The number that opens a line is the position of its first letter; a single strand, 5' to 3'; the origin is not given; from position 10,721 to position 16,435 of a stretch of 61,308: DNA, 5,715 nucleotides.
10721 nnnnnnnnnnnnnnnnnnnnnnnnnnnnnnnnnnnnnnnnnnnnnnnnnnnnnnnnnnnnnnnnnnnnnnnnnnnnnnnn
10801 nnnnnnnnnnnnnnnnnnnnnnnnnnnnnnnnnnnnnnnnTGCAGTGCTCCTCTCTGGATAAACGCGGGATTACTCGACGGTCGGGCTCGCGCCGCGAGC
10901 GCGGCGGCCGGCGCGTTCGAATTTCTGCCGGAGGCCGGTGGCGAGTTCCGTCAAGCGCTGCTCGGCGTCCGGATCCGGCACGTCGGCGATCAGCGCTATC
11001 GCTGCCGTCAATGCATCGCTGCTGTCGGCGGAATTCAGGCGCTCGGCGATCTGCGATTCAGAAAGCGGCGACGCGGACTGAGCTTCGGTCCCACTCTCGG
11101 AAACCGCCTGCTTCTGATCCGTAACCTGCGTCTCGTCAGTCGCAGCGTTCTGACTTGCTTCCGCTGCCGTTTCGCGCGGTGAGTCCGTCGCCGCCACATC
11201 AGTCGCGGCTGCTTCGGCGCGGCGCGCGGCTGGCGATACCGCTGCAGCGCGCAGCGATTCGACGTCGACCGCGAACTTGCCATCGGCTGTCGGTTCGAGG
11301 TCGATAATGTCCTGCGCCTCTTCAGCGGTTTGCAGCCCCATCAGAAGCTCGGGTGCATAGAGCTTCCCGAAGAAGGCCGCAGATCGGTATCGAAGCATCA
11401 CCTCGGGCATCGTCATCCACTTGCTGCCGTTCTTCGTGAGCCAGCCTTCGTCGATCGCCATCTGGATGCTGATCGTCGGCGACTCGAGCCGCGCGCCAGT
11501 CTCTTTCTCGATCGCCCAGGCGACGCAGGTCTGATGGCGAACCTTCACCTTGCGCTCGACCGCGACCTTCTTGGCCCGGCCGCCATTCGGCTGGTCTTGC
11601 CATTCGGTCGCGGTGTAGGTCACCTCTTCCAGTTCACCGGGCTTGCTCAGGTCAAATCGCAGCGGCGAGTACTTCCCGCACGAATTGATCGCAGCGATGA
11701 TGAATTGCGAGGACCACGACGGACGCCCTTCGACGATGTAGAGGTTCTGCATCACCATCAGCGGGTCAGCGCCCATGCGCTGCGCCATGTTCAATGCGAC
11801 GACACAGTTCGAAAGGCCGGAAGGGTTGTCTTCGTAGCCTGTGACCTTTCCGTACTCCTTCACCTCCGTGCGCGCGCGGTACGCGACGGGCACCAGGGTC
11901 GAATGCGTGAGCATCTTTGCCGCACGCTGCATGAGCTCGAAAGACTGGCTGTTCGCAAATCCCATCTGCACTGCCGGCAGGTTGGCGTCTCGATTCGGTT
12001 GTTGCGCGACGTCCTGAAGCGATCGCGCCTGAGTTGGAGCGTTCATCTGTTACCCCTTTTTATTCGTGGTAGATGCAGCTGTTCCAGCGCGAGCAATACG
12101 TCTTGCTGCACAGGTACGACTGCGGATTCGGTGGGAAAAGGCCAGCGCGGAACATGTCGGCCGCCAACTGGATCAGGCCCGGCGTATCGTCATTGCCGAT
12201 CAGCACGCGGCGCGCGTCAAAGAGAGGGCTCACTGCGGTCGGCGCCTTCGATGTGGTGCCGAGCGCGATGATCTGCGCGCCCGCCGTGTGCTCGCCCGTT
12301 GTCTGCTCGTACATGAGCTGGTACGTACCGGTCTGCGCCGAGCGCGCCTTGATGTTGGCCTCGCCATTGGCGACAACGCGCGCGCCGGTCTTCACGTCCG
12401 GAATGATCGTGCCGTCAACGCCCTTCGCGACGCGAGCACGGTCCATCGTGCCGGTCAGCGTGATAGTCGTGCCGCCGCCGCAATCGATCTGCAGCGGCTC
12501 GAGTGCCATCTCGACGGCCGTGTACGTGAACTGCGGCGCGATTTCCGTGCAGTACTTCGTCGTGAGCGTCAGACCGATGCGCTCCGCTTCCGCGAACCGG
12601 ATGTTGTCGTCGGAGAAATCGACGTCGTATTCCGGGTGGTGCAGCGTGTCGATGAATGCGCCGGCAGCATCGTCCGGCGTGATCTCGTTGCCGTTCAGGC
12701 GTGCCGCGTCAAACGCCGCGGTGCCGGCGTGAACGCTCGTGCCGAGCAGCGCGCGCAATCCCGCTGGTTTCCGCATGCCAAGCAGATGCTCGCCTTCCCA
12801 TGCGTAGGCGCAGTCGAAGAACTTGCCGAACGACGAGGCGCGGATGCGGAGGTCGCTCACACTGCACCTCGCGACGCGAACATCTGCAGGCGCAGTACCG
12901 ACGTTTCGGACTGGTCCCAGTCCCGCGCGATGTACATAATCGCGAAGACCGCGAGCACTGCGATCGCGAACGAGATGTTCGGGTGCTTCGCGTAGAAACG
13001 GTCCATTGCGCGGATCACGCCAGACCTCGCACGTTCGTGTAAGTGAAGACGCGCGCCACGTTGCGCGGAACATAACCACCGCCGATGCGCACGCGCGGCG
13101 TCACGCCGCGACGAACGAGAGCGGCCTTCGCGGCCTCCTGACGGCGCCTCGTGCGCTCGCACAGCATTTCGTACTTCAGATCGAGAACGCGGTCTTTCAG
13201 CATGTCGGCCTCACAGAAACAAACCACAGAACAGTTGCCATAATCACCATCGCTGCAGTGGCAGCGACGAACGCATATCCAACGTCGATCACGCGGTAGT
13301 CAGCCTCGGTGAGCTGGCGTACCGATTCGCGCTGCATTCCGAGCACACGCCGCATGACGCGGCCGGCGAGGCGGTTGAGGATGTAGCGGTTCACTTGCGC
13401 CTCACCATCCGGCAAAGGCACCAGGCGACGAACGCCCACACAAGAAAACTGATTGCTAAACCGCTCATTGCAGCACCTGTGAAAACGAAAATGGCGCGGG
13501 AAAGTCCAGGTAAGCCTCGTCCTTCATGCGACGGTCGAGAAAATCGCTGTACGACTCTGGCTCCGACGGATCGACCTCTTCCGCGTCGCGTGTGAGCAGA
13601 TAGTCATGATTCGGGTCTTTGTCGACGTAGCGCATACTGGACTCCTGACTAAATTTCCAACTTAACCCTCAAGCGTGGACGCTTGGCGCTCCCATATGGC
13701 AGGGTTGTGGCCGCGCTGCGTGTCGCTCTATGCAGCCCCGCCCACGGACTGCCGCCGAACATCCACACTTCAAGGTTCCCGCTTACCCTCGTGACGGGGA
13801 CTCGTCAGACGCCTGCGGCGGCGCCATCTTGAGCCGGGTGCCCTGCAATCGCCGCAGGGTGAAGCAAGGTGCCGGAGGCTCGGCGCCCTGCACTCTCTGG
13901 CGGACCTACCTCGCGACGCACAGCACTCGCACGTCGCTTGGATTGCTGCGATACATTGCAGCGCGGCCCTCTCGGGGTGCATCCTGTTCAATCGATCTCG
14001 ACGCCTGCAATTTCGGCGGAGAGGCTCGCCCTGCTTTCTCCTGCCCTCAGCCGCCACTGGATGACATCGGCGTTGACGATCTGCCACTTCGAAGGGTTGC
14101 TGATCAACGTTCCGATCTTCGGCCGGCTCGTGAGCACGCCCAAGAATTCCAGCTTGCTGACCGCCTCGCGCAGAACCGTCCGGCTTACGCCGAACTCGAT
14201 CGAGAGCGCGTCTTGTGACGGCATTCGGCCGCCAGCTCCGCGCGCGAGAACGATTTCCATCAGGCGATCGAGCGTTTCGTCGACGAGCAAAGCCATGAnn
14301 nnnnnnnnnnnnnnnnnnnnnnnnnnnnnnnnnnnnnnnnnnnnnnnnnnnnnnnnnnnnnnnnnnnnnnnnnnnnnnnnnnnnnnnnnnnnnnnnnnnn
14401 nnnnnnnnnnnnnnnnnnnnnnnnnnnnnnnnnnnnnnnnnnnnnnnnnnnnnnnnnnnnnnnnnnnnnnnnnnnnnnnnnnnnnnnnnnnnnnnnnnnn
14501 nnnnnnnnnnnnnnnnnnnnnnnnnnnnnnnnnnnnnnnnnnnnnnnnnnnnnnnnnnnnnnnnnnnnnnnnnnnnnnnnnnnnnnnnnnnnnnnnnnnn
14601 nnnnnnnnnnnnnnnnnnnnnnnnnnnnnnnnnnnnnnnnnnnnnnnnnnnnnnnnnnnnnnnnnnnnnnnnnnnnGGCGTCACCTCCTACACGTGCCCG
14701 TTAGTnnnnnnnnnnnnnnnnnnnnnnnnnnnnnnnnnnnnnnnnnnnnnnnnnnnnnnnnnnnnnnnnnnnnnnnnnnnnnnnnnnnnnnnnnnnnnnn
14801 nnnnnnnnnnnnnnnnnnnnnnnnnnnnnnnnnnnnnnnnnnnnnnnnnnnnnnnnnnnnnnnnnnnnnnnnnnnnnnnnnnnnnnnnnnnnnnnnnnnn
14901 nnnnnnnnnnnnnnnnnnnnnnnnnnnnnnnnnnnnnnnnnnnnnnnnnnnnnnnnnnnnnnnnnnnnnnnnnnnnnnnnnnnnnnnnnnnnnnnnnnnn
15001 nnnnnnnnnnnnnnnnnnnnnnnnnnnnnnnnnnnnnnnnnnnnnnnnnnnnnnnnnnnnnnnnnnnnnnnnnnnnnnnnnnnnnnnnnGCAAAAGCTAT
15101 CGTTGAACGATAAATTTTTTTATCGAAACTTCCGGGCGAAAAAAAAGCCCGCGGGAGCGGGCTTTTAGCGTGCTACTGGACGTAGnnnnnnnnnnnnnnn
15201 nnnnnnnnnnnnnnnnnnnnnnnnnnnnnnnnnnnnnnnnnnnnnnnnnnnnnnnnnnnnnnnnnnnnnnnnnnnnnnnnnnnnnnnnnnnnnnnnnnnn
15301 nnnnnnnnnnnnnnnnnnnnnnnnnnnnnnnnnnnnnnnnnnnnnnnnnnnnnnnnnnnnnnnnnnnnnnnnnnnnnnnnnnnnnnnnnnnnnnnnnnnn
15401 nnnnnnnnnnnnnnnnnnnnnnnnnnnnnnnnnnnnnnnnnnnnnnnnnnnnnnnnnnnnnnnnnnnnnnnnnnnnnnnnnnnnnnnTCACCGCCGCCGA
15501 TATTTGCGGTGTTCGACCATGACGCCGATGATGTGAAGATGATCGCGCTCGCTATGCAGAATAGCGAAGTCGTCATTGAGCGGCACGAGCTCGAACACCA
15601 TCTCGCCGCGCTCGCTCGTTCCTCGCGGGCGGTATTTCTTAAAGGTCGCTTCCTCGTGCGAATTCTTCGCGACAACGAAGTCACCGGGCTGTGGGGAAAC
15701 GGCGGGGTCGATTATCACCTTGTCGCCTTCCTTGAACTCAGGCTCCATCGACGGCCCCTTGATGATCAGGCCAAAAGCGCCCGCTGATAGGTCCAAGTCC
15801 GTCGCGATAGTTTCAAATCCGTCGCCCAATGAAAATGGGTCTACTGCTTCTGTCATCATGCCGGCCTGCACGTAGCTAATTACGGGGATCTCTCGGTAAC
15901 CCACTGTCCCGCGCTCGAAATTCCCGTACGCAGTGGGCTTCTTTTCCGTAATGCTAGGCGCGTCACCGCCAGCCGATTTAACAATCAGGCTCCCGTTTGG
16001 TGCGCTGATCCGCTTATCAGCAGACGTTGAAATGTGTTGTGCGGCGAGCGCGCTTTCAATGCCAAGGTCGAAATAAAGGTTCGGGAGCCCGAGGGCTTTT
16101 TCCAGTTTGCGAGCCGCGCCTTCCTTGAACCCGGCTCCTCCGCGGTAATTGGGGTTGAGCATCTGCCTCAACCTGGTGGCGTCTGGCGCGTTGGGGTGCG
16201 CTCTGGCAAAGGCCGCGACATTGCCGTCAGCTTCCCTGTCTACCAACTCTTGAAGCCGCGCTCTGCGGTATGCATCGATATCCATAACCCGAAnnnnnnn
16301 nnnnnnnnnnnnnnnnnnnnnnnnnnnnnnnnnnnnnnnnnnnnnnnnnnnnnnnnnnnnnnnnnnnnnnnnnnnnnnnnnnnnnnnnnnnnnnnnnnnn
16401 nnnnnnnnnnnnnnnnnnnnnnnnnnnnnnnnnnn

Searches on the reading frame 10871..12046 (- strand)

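Call 16: search_protein_families(library=phrogs, proteins=[window:10871-12046:-], max_evalue=0.001)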
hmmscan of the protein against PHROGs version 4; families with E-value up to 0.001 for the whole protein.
window:10871-12046:- (391 aa): 2 families
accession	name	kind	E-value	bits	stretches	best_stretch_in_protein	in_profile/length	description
phrog_561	-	DNA, RNA and nucleotide metabolism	7.5e-78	264.4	1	18-366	284-585/633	RecT-like ssDNA annealing protein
phrog_4171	-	DNA, RNA and nucleotide metabolism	5e-12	47.1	1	21-334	25-310/392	RecT-like ssDNA annealing protein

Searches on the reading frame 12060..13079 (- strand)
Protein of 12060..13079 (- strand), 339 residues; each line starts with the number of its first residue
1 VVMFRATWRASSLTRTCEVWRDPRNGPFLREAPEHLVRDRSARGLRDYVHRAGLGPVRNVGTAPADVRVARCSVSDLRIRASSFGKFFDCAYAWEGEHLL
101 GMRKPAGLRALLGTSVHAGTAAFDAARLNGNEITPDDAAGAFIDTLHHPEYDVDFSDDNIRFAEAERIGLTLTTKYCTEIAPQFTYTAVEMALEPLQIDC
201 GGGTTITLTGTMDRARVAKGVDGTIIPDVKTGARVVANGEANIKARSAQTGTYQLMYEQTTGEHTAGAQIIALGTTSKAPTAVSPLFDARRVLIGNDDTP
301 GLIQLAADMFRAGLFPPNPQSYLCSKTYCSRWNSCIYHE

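Call 16: search_protein_families(library=phrogs, proteins=[window:12060-13079:-], max_evalue=0.001)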
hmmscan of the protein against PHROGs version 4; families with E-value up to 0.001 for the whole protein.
window:12060-13079:- (339 aa): 2 families
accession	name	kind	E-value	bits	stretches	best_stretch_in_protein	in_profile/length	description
phrog_69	-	DNA, RNA and nucleotide metabolism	3.9e-17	63.4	1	78-336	89-324/501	exonuclease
phrog_1218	-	DNA, RNA and nucleotide metabolism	1.5e-05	25.4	1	76-262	7-193/364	exonuclease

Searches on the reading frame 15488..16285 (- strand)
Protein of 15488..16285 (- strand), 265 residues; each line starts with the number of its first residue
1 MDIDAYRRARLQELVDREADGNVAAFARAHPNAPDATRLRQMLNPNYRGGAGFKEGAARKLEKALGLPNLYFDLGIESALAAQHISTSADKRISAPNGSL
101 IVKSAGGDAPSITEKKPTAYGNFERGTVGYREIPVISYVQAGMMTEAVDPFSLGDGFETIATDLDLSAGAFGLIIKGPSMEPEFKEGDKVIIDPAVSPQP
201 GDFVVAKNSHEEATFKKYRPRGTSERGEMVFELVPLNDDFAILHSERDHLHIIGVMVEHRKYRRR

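Call 16: search_protein_families(library=phrogs, proteins=[window:15488-16285:-], max_evalue=0.001)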
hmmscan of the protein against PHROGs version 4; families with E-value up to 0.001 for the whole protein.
window:15488-16285:- (265 aa): 4 families
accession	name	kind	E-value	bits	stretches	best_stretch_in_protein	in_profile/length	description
phrog_4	-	transcription regulation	2.4e-27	96.9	1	50-265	173-341/400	transcriptional repressor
phrog_8558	-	unknown function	2e-22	80.6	1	160-264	12-112/114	-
phrog_811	-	DNA, RNA and nucleotide metabolism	2.1e-05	25.1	1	173-258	51-130/140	UmuD-like protein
phrog_5736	-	transcription regulation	0.00099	20.2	0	1-80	1-72/133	transcriptional regulator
